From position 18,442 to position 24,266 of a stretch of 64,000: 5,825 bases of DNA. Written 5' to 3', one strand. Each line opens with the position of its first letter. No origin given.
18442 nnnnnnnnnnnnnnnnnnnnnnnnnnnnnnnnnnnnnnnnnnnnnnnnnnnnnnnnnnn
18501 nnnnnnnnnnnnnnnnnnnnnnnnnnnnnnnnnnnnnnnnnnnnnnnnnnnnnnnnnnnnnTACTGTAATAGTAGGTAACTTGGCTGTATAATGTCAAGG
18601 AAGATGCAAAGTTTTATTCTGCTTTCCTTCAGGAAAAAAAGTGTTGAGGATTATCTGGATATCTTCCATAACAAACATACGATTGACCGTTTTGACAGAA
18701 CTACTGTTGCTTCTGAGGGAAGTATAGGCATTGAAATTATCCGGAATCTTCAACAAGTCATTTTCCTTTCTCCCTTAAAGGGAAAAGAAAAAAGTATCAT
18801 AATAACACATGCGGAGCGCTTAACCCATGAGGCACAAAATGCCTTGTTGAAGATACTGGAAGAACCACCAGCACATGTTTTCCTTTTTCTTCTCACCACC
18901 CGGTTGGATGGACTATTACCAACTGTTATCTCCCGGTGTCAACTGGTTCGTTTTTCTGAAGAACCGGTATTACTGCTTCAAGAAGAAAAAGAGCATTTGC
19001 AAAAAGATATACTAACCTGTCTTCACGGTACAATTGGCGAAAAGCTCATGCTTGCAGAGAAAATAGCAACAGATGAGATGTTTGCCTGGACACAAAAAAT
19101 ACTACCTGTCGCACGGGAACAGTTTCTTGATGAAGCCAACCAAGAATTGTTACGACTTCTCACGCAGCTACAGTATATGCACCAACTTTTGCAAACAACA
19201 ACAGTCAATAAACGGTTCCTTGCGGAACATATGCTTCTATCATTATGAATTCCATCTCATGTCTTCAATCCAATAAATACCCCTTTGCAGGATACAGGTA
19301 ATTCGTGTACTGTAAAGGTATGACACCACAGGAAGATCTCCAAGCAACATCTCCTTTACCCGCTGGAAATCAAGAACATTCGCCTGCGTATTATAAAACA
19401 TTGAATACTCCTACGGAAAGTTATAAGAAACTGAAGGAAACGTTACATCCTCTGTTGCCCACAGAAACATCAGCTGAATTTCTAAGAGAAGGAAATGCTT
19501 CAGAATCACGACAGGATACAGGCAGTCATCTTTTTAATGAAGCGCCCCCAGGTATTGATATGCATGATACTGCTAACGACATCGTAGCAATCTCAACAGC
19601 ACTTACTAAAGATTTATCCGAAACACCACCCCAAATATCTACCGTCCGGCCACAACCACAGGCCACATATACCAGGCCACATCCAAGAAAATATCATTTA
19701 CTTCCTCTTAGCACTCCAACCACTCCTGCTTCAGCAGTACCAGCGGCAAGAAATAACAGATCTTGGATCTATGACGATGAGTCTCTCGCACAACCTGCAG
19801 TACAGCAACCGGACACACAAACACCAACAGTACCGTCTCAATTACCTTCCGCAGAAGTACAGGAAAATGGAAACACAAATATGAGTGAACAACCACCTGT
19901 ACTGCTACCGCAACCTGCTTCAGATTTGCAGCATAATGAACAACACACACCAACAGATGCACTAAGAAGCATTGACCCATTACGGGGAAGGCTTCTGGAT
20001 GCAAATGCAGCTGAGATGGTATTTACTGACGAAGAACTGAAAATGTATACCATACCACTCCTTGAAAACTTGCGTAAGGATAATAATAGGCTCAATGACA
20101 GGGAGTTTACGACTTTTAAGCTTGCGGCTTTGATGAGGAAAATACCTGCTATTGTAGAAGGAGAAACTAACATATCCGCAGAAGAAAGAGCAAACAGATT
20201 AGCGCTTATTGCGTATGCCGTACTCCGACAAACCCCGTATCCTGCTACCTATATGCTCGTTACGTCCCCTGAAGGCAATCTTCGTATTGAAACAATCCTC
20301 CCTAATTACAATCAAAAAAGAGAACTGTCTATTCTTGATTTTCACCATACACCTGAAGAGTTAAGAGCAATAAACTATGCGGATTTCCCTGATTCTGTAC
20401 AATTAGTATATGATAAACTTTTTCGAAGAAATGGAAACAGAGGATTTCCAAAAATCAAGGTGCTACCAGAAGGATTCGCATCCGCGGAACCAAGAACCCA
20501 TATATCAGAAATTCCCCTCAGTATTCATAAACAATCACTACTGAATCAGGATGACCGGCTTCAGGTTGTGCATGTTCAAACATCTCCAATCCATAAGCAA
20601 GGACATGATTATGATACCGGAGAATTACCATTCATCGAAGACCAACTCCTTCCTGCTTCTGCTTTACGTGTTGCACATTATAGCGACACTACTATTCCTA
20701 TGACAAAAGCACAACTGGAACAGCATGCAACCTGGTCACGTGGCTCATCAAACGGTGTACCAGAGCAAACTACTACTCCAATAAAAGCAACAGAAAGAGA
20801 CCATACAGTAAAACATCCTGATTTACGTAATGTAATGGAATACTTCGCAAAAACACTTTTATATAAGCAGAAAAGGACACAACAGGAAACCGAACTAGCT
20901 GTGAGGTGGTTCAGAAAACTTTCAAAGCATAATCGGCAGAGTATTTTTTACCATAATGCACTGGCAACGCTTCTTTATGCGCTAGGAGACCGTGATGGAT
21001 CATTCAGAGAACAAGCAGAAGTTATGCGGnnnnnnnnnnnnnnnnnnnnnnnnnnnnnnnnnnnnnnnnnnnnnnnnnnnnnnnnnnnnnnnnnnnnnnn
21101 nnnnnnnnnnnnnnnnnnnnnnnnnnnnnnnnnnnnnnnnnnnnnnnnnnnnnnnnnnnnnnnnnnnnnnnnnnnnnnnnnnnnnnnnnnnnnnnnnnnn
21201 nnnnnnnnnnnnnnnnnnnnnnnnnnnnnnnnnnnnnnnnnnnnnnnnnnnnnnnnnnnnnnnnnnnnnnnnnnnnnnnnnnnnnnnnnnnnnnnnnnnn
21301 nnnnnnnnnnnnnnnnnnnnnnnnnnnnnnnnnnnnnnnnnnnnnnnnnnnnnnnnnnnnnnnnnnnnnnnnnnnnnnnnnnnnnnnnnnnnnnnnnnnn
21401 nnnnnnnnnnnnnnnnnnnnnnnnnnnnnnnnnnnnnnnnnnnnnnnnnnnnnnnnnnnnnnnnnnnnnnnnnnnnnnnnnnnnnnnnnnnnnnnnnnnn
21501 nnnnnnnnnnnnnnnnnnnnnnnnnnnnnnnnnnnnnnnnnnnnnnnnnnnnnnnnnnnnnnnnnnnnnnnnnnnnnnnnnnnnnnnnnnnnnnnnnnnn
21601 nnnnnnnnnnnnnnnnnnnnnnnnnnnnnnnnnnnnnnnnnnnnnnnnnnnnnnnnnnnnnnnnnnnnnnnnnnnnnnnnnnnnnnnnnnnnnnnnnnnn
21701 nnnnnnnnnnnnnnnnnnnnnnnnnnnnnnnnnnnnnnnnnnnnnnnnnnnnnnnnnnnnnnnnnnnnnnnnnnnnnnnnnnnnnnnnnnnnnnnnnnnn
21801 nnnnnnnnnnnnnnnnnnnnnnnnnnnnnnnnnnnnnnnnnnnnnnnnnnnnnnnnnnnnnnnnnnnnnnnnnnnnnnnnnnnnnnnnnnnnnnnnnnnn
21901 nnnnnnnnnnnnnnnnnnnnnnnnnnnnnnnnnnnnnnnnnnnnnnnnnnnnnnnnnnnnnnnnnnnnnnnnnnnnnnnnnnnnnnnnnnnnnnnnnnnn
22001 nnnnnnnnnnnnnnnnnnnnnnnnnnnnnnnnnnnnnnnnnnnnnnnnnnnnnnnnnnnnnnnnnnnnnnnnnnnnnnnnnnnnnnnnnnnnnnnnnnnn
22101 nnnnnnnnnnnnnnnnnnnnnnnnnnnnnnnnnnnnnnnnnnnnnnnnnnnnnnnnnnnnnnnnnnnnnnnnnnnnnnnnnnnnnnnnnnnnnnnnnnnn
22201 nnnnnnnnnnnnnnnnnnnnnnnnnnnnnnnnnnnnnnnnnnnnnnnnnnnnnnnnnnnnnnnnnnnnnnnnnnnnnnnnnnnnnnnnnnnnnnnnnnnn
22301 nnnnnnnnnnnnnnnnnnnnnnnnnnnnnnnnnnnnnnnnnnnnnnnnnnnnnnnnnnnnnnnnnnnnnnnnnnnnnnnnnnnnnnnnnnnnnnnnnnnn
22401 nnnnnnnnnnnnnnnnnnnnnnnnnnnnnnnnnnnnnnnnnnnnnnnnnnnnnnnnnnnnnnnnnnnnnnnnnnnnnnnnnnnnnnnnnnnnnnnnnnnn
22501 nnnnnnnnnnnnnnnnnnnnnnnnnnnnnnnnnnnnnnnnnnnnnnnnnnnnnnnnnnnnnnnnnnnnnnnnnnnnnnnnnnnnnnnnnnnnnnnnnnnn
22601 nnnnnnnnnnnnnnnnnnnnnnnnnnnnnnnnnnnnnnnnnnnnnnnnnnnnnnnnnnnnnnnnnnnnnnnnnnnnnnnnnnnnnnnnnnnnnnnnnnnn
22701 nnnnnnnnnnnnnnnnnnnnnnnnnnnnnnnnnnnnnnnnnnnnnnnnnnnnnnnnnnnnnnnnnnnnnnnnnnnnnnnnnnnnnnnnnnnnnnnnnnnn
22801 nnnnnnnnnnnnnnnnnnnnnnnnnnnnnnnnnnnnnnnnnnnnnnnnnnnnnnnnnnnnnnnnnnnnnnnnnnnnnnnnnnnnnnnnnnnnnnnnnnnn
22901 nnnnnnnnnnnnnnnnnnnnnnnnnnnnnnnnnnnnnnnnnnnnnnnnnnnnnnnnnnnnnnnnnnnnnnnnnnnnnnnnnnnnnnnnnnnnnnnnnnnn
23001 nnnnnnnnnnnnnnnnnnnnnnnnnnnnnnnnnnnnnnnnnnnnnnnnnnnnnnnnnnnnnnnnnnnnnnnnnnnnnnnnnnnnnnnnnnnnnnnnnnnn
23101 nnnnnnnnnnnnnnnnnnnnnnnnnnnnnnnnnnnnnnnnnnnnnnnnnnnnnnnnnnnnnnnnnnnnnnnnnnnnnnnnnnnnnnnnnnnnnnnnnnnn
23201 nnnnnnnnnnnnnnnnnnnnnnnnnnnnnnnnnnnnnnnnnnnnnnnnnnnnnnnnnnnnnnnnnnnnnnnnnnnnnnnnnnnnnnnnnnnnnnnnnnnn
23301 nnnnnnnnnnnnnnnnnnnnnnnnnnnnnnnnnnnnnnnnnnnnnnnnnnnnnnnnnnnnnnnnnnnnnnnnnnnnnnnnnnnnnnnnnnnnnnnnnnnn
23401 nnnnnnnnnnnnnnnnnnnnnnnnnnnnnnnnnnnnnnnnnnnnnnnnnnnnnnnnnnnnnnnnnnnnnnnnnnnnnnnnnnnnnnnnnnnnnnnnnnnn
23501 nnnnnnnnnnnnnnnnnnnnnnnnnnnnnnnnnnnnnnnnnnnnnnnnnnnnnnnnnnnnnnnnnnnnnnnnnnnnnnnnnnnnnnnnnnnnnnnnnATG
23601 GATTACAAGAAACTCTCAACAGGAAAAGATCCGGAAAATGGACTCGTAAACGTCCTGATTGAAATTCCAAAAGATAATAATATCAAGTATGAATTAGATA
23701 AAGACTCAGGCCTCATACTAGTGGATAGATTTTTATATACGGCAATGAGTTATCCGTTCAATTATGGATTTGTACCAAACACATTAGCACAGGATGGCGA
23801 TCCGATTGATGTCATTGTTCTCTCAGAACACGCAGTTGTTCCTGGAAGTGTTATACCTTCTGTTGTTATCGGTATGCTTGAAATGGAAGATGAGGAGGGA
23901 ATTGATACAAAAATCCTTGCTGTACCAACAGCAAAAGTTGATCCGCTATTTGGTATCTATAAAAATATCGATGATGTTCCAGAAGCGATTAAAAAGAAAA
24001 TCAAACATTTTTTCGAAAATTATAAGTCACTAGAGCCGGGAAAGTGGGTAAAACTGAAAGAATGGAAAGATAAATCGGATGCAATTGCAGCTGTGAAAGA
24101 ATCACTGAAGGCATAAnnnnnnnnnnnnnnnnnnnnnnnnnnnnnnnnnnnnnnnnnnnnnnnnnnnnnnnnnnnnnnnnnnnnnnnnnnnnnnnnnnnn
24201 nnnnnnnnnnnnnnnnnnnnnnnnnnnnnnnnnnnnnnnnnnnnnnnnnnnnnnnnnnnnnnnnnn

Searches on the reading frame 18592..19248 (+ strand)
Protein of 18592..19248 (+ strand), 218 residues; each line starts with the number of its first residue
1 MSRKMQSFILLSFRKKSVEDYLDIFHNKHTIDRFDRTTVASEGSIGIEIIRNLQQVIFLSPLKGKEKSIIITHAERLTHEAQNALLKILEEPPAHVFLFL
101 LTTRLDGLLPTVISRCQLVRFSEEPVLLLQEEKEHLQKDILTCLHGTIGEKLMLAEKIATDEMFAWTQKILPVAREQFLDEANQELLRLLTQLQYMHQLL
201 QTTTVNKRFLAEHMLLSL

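Call 90: search_protein_families(library=pfam, proteins=[window:18592-19248:+], max_evalue=0.001)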
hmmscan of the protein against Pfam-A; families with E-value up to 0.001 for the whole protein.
window:18592-19248:+ (218 aa): 1 family
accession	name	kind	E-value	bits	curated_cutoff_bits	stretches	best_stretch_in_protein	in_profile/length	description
PF13177.12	DNA_pol3_delta2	-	3.9e-27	95.7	27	1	41-123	77-159/161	DNA polymerase III, delta subunit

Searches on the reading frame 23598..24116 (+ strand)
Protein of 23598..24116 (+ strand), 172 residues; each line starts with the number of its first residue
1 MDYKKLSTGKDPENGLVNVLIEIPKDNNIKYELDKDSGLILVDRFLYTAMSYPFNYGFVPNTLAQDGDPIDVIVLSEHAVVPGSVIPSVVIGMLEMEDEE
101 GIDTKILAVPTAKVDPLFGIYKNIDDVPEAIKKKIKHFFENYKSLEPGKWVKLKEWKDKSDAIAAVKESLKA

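Call 90: search_protein_families(library=pfam, proteins=[window:23598-24116:+], max_evalue=0.001)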
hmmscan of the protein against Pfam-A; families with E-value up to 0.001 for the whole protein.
window:23598-24116:+ (172 aa): 1 family
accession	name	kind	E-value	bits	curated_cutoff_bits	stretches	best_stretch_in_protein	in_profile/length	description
PF00719.24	Pyrophosphatase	-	5.4e-57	192.3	23.5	1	19-171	1-150/153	Inorganic pyrophosphatase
